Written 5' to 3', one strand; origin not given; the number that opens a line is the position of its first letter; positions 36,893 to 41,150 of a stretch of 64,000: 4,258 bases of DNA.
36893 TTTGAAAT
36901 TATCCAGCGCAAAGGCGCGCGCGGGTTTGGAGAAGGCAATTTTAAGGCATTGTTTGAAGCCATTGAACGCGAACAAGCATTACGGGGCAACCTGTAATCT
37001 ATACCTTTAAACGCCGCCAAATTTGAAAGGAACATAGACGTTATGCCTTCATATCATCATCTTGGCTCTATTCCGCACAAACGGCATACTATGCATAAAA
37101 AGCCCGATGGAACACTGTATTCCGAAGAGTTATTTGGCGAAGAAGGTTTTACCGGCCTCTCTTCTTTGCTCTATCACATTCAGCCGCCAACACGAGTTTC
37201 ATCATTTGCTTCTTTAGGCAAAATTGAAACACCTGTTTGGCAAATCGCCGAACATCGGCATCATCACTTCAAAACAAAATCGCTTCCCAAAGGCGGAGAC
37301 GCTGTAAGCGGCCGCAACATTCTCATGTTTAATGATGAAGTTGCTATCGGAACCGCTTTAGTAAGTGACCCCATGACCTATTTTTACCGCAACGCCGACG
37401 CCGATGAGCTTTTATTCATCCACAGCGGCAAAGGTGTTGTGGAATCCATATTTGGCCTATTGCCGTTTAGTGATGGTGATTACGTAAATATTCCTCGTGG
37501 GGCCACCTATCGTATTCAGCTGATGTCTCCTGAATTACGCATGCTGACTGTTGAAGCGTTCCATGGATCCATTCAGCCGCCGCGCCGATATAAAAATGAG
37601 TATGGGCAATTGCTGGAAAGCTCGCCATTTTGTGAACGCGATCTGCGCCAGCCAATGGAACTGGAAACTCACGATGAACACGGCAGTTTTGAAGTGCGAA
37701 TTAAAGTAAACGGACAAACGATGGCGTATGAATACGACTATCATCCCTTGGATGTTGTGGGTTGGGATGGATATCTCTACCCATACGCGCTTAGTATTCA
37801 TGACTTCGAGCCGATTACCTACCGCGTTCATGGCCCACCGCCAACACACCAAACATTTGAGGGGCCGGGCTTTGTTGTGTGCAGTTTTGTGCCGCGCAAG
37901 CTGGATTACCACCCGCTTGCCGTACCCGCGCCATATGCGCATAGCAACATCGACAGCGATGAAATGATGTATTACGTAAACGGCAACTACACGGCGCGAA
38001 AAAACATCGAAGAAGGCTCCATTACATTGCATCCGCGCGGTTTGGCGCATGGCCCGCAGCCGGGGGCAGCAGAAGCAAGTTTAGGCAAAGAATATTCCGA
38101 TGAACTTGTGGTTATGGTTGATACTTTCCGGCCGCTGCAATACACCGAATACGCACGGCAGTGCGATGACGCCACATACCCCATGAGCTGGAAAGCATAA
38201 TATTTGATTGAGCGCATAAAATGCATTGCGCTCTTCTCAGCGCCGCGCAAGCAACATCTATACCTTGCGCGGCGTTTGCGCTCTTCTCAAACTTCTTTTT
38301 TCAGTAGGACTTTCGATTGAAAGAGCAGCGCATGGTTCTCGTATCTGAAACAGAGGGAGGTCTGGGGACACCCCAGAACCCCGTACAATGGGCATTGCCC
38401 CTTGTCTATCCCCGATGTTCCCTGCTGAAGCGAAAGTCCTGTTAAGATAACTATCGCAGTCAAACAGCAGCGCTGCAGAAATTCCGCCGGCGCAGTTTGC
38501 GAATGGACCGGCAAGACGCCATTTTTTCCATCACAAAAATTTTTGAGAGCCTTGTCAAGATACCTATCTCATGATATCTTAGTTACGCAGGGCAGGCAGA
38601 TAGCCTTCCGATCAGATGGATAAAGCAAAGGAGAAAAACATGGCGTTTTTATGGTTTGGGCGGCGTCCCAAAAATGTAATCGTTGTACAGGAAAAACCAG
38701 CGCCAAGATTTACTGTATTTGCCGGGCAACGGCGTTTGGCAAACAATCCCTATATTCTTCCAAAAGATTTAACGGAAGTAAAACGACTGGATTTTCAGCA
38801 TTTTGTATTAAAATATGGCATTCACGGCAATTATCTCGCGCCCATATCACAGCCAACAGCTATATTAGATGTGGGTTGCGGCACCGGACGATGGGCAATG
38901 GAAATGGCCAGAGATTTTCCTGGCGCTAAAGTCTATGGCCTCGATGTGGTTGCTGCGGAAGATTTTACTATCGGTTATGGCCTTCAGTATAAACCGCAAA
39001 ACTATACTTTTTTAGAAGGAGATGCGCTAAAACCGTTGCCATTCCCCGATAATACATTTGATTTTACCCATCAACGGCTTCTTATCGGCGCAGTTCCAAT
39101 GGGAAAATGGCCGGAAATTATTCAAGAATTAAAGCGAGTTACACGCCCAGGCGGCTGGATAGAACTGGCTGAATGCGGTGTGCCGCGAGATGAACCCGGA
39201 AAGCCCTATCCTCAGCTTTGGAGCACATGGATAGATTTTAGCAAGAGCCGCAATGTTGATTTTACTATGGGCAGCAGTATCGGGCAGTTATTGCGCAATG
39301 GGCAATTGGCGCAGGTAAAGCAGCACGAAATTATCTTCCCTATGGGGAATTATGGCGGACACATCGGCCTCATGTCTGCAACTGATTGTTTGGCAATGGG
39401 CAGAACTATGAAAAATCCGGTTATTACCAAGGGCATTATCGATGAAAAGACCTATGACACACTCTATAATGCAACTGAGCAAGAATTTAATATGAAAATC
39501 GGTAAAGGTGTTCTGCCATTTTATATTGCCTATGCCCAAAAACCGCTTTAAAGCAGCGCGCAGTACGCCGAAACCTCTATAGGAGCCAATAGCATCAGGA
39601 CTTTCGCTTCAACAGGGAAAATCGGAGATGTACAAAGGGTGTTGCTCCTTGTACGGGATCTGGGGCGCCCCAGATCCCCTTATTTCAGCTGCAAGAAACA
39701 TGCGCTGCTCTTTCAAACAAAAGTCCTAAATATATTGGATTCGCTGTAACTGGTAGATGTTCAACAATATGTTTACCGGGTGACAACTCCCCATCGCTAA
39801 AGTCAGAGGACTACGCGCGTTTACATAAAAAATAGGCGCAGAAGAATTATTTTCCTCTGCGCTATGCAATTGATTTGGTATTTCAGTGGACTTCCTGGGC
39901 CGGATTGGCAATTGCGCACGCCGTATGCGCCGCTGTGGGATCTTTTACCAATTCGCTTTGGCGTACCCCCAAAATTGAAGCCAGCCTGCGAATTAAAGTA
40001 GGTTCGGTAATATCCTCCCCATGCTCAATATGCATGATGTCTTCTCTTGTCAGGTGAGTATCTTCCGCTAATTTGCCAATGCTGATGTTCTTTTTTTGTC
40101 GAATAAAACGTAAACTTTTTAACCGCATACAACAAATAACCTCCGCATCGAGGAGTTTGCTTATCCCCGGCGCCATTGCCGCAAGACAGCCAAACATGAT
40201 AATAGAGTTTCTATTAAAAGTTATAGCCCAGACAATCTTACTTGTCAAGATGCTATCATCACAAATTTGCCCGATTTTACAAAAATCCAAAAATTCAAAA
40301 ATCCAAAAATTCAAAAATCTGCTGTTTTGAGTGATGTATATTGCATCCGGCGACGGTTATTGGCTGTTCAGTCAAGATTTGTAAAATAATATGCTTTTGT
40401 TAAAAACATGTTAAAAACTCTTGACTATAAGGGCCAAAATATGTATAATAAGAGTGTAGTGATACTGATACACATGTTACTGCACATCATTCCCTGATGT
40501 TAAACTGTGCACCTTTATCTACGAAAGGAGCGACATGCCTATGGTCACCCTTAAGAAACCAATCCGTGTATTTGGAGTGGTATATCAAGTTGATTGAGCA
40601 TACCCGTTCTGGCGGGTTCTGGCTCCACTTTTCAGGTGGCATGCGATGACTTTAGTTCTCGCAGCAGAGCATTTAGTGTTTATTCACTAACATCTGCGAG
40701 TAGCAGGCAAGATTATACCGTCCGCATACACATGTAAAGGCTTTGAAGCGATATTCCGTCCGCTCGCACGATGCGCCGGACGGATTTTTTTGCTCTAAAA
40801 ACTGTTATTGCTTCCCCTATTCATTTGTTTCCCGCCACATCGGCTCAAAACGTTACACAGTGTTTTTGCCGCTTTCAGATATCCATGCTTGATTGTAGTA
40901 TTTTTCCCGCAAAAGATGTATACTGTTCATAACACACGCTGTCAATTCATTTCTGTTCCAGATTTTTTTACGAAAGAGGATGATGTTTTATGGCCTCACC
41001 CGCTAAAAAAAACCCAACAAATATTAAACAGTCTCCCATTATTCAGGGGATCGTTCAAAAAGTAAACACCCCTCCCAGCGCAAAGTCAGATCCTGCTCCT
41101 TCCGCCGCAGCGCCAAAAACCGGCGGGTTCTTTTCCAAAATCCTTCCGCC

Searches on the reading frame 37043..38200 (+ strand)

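Call 8: search_protein_families(library=pfam, proteins=[window:37043-38200:+])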
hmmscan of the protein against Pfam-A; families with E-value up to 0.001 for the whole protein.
window:37043-38200:+ (385 aa): 2 families
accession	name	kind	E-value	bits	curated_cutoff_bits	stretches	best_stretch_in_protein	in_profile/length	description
PF20510.4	HgmA_N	-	1.3e-12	48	20.2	1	95-249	120-270/273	Homogentisate 1,2-dioxygenase N-terminal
PF04209.19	HgmA_C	-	3.3e-05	24.2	21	1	276-384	35-147/153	Homogentisate 1,2-dioxygenase C-terminal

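Call 62: search_protein_families(library=pfam, proteins=[L015:15483-15845:+], max_evalue=1)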
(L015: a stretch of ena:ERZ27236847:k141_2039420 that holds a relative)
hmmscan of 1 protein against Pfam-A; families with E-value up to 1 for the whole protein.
L015:15483-15845:+ (121 aa): 3 families
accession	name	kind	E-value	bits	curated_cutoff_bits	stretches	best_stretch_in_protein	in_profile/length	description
PF21733.3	Death_3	-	0.00017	22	27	1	19-59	1-40/106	Death domain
PF13546.12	DDE_5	-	0.00022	21.3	27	1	4-90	15-104/272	DDE superfamily endonuclease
PF07997.16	DUF1694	-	0.2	12.2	25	1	42-86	41-85/117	Protein of unknown function (DUF1694)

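Call 63: search_protein_families(library=ncbifam, proteins=[L015:15483-15845:+], max_evalue=1)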
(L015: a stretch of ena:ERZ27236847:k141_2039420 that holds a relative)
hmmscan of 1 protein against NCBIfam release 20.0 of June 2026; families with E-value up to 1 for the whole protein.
L015:15483-15845:+ (121 aa): 3 families
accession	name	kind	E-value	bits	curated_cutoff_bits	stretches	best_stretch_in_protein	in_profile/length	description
NF049921.1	transpos_IS701_2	equivalog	1.2e-37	130.1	250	1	4-121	2-118/318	IS701 family transposase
NF033540.2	transpos_IS701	equivalog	6.6e-08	32.2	150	1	4-108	21-127/363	IS701 family transposase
NF049925.1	transpos_IS4_4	equivalog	2.5e-06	26.5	250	1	16-116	47-154/449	IS4 family transposase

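Call 81: search_protein_families(library=ncbifam, proteins=[L021:644-1678:-, L020:1181-1819:+, L020:1838-2188:+], max_evalue=0.001)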
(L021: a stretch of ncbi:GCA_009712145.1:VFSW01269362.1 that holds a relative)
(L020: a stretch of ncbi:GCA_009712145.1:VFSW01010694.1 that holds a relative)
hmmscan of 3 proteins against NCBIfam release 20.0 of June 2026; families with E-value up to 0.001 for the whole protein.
L021:644-1678:- (344 aa): 0 families

L020:1181-1819:+ (212 aa): 4 families
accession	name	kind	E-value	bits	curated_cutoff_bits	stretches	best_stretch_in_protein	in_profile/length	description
NF049921.1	transpos_IS701_2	equivalog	8.4e-69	232.4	250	1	4-205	2-201/318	IS701 family transposase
NF033540.2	transpos_IS701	equivalog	1.6e-21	77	150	1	4-190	21-226/363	IS701 family transposase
NF049925.1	transpos_IS4_4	equivalog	5.5e-15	55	250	2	129-198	191-259/449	IS4 family transposase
NF049999.1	transpos_IS701_3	equivalog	0.00034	19.6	170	1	44-181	69-212/412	IS701 family transposase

L020:1838-2188:+ (116 aa): 4 families
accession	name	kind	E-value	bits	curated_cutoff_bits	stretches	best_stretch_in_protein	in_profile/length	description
NF049921.1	transpos_IS701_2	equivalog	8.6e-30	104.2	250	1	2-108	212-317/318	IS701 family transposase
NF049999.1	transpos_IS701_3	equivalog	1.1e-06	27.8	170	1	11-92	290-371/412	IS701 family transposase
NF033592.1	transpos_IS4_1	equivalog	4e-05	22.9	115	1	2-70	251-320/332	IS4 family transposase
NF033540.2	transpos_IS701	equivalog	9.5e-05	21.8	150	1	12-76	294-357/363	IS701 family transposase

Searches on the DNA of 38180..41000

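Call 111: search_rna_families(source=window, start=38180, end=41000, threshold=evalue, max_evalue=1)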
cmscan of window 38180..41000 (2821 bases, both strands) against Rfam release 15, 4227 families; matches with E-value up to 1: 1.
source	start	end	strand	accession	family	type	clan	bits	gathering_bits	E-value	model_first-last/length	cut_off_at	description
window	38239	38277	+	RF04201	MIR7510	Gene; miRNA;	-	22.8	93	0.3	1-79/79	no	MIR7510 microRNA precursor family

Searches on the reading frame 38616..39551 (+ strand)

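Call 8: search_protein_families(library=pfam, proteins=[window:38616-39551:+])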
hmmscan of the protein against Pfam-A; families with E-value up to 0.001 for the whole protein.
window:38616-39551:+ (311 aa): 8 families
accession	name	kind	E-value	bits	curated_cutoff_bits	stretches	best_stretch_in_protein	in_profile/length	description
PF13649.12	Methyltransf_25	-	8.5e-17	62.1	27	1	83-180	1-97/97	Methyltransferase domain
PF08241.18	Methyltransf_11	-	6.4e-14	52.8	21.2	1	84-182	1-93/95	Methyltransferase domain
PF13489.12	Methyltransf_23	-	1.1e-12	48.5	27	1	74-229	16-157/164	Methyltransferase domain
PF13847.12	Methyltransf_31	-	1.1e-12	48.3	27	1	81-188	5-113/145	Methyltransferase domain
PF08242.18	Methyltransf_12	-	1.8e-08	35.5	30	1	84-182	1-98/98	Methyltransferase domain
PF01209.24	Ubie_methyltran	-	1.5e-05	24.9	20.1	1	78-189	46-156/233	ubiE/COQ5 methyltransferase family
PF02390.23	Methyltransf_4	-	5.6e-05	23.1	24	1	82-142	4-65/173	Putative methyltransferase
PF00891.24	Methyltransf_2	-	0.00059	19.7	22.3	0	80-197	63-177/210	O-methyltransferase domain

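Call 62: search_protein_families(library=pfam, proteins=[L015:15483-15845:+], max_evalue=1)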
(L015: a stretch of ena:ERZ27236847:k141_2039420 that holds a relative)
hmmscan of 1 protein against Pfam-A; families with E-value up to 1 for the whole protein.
L015:15483-15845:+ (121 aa): 3 families
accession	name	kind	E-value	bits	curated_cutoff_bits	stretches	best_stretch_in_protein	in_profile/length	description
PF21733.3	Death_3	-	0.00017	22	27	1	19-59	1-40/106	Death domain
PF13546.12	DDE_5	-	0.00022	21.3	27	1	4-90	15-104/272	DDE superfamily endonuclease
PF07997.16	DUF1694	-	0.2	12.2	25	1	42-86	41-85/117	Protein of unknown function (DUF1694)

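Call 63: search_protein_families(library=ncbifam, proteins=[L015:15483-15845:+], max_evalue=1)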
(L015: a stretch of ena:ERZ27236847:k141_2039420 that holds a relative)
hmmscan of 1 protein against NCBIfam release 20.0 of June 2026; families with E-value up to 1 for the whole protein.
L015:15483-15845:+ (121 aa): 3 families
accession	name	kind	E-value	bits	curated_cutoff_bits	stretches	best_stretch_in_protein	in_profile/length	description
NF049921.1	transpos_IS701_2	equivalog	1.2e-37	130.1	250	1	4-121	2-118/318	IS701 family transposase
NF033540.2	transpos_IS701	equivalog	6.6e-08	32.2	150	1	4-108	21-127/363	IS701 family transposase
NF049925.1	transpos_IS4_4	equivalog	2.5e-06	26.5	250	1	16-116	47-154/449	IS4 family transposase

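Call 81: search_protein_families(library=ncbifam, proteins=[L021:644-1678:-, L020:1181-1819:+, L020:1838-2188:+], max_evalue=0.001)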
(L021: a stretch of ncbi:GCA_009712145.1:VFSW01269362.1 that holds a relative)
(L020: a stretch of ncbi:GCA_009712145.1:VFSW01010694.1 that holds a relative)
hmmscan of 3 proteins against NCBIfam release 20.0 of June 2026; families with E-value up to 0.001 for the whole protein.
L021:644-1678:- (344 aa): 0 families

L020:1181-1819:+ (212 aa): 4 families
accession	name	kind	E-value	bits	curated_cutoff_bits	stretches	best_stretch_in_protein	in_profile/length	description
NF049921.1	transpos_IS701_2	equivalog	8.4e-69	232.4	250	1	4-205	2-201/318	IS701 family transposase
NF033540.2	transpos_IS701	equivalog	1.6e-21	77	150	1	4-190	21-226/363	IS701 family transposase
NF049925.1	transpos_IS4_4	equivalog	5.5e-15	55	250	2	129-198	191-259/449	IS4 family transposase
NF049999.1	transpos_IS701_3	equivalog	0.00034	19.6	170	1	44-181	69-212/412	IS701 family transposase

L020:1838-2188:+ (116 aa): 4 families
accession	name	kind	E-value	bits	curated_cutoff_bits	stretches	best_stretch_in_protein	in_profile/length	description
NF049921.1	transpos_IS701_2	equivalog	8.6e-30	104.2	250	1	2-108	212-317/318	IS701 family transposase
NF049999.1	transpos_IS701_3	equivalog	1.1e-06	27.8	170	1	11-92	290-371/412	IS701 family transposase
NF033592.1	transpos_IS4_1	equivalog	4e-05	22.9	115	1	2-70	251-320/332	IS4 family transposase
NF033540.2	transpos_IS701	equivalog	9.5e-05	21.8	150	1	12-76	294-357/363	IS701 family transposase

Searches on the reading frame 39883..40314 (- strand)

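Call 8: search_protein_families(library=pfam, proteins=[window:39883-40314:-])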
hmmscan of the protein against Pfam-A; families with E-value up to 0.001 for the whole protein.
window:39883-40314:- (143 aa): 3 families
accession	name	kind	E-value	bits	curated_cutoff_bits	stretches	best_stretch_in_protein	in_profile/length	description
PF12844.13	HTH_19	-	2.2e-08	34.3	30.2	1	68-123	4-59/64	Helix-turn-helix domain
PF13560.12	HTH_31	-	4.4e-05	24.2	27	1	68-122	6-61/64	Helix-turn-helix domain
PF01381.28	HTH_3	-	6.8e-05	23.3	23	1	68-118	1-51/55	Helix-turn-helix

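Call 62: search_protein_families(library=pfam, proteins=[L015:15483-15845:+], max_evalue=1)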
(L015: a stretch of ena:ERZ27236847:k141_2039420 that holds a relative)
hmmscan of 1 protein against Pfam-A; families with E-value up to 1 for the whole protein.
L015:15483-15845:+ (121 aa): 3 families
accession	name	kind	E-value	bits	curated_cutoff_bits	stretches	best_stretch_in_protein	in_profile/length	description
PF21733.3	Death_3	-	0.00017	22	27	1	19-59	1-40/106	Death domain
PF13546.12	DDE_5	-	0.00022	21.3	27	1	4-90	15-104/272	DDE superfamily endonuclease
PF07997.16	DUF1694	-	0.2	12.2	25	1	42-86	41-85/117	Protein of unknown function (DUF1694)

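Call 63: search_protein_families(library=ncbifam, proteins=[L015:15483-15845:+], max_evalue=1)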
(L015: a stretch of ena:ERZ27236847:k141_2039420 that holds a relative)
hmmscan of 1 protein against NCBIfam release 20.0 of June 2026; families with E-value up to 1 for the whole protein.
L015:15483-15845:+ (121 aa): 3 families
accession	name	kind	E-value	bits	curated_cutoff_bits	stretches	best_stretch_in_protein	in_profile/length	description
NF049921.1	transpos_IS701_2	equivalog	1.2e-37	130.1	250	1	4-121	2-118/318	IS701 family transposase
NF033540.2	transpos_IS701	equivalog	6.6e-08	32.2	150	1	4-108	21-127/363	IS701 family transposase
NF049925.1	transpos_IS4_4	equivalog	2.5e-06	26.5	250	1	16-116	47-154/449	IS4 family transposase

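Call 81: search_protein_families(library=ncbifam, proteins=[L021:644-1678:-, L020:1181-1819:+, L020:1838-2188:+], max_evalue=0.001)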
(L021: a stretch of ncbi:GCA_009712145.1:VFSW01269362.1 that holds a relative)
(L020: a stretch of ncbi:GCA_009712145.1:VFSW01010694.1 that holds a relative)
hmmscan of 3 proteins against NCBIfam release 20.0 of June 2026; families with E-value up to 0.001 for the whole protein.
L021:644-1678:- (344 aa): 0 families

L020:1181-1819:+ (212 aa): 4 families
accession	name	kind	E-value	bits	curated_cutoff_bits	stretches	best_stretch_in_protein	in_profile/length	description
NF049921.1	transpos_IS701_2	equivalog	8.4e-69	232.4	250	1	4-205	2-201/318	IS701 family transposase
NF033540.2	transpos_IS701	equivalog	1.6e-21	77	150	1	4-190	21-226/363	IS701 family transposase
NF049925.1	transpos_IS4_4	equivalog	5.5e-15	55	250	2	129-198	191-259/449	IS4 family transposase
NF049999.1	transpos_IS701_3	equivalog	0.00034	19.6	170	1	44-181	69-212/412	IS701 family transposase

L020:1838-2188:+ (116 aa): 4 families
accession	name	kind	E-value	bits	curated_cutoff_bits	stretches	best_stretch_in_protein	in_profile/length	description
NF049921.1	transpos_IS701_2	equivalog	8.6e-30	104.2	250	1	2-108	212-317/318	IS701 family transposase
NF049999.1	transpos_IS701_3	equivalog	1.1e-06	27.8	170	1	11-92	290-371/412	IS701 family transposase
NF033592.1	transpos_IS4_1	equivalog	4e-05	22.9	115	1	2-70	251-320/332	IS4 family transposase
NF033540.2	transpos_IS701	equivalog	9.5e-05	21.8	150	1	12-76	294-357/363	IS701 family transposase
